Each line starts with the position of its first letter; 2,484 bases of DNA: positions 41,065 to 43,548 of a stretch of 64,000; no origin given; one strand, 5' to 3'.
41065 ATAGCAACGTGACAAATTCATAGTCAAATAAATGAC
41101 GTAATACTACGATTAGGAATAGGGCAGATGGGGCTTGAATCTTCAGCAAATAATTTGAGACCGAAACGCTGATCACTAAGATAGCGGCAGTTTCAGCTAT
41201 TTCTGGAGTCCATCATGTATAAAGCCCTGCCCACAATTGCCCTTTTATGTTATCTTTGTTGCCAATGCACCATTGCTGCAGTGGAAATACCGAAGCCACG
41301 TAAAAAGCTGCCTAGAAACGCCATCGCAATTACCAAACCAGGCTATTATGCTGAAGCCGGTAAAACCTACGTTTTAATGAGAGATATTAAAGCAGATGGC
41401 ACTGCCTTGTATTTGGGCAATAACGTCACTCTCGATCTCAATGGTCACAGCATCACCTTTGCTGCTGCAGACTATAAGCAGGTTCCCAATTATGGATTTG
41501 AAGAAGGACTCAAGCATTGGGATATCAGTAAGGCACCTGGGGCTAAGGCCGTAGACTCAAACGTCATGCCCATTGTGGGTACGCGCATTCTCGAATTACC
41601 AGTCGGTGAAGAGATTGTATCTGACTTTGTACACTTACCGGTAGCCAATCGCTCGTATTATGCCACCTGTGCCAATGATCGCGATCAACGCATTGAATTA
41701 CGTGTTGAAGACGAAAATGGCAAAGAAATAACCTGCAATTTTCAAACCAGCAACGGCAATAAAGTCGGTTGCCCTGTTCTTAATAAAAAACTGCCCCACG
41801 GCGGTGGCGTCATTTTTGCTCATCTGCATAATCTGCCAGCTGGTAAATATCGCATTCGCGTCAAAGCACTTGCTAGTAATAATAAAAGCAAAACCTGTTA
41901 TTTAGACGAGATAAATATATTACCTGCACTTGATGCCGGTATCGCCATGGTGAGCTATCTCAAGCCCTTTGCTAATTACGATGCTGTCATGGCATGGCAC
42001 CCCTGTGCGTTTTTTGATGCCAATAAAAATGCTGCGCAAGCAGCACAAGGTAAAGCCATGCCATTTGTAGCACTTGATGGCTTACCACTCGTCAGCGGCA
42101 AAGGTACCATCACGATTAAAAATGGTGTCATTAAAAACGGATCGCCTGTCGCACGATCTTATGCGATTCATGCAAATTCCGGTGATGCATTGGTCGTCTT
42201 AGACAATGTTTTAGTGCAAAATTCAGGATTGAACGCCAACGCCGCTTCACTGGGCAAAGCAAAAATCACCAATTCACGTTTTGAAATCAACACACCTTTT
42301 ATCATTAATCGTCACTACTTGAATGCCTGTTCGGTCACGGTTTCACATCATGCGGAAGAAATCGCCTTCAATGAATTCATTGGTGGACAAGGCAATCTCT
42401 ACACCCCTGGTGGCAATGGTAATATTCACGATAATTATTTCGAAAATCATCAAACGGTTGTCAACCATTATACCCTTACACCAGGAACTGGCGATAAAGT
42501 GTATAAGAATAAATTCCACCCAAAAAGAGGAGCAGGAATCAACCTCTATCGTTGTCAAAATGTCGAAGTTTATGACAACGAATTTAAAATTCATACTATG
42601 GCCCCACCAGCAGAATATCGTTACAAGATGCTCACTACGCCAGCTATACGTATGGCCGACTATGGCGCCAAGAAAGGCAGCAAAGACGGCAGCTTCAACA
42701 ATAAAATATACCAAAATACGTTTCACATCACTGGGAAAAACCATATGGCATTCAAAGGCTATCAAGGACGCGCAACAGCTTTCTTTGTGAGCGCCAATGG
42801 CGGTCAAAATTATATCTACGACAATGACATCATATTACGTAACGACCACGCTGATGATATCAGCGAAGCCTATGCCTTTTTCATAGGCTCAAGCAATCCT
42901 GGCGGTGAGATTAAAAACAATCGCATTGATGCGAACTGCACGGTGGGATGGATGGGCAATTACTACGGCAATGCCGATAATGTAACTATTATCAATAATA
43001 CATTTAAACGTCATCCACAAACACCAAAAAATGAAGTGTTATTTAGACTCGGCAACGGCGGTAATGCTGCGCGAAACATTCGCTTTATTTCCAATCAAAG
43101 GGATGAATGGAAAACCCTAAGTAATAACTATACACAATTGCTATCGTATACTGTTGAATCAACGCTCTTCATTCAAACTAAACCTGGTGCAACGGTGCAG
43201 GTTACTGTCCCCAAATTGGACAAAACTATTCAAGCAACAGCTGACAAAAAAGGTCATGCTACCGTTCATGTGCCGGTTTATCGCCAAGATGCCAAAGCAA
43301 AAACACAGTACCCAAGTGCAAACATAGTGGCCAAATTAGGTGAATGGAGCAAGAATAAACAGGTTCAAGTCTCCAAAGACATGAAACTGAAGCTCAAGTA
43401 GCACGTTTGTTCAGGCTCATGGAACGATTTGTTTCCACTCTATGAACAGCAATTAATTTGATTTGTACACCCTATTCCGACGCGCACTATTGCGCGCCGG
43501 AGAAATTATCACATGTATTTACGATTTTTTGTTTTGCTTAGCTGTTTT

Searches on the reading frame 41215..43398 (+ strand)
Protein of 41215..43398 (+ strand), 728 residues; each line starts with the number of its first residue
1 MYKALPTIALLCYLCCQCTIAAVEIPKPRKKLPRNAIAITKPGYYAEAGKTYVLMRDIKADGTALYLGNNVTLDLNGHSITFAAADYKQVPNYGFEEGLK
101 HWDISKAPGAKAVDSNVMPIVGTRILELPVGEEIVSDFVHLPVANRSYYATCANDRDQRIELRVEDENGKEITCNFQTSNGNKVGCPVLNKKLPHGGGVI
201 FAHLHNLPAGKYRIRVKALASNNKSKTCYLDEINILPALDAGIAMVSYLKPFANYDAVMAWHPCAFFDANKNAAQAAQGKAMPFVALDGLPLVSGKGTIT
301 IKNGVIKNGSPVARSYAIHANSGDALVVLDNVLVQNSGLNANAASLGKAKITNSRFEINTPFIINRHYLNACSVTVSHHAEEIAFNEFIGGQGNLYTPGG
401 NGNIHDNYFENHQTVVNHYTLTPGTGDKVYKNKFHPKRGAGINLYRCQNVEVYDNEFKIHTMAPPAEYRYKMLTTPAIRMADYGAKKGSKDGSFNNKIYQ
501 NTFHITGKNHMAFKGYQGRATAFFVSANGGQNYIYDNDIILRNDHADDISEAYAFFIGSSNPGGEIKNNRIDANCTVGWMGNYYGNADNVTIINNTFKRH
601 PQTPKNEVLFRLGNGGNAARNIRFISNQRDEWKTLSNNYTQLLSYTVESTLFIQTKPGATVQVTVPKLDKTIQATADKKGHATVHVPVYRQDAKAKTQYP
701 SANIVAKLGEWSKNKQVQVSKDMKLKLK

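Call 63: search_protein_families(library=pfam, proteins=[window:41215-43398:+], max_evalue=0.00001)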
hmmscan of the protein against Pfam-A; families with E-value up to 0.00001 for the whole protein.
window:41215-43398:+ (728 aa): 1 family
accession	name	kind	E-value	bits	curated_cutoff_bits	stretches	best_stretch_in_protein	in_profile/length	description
PF13229.12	Beta_helix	-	8.7e-07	29.1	25.9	0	338-458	2-111/158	Right handed beta helix region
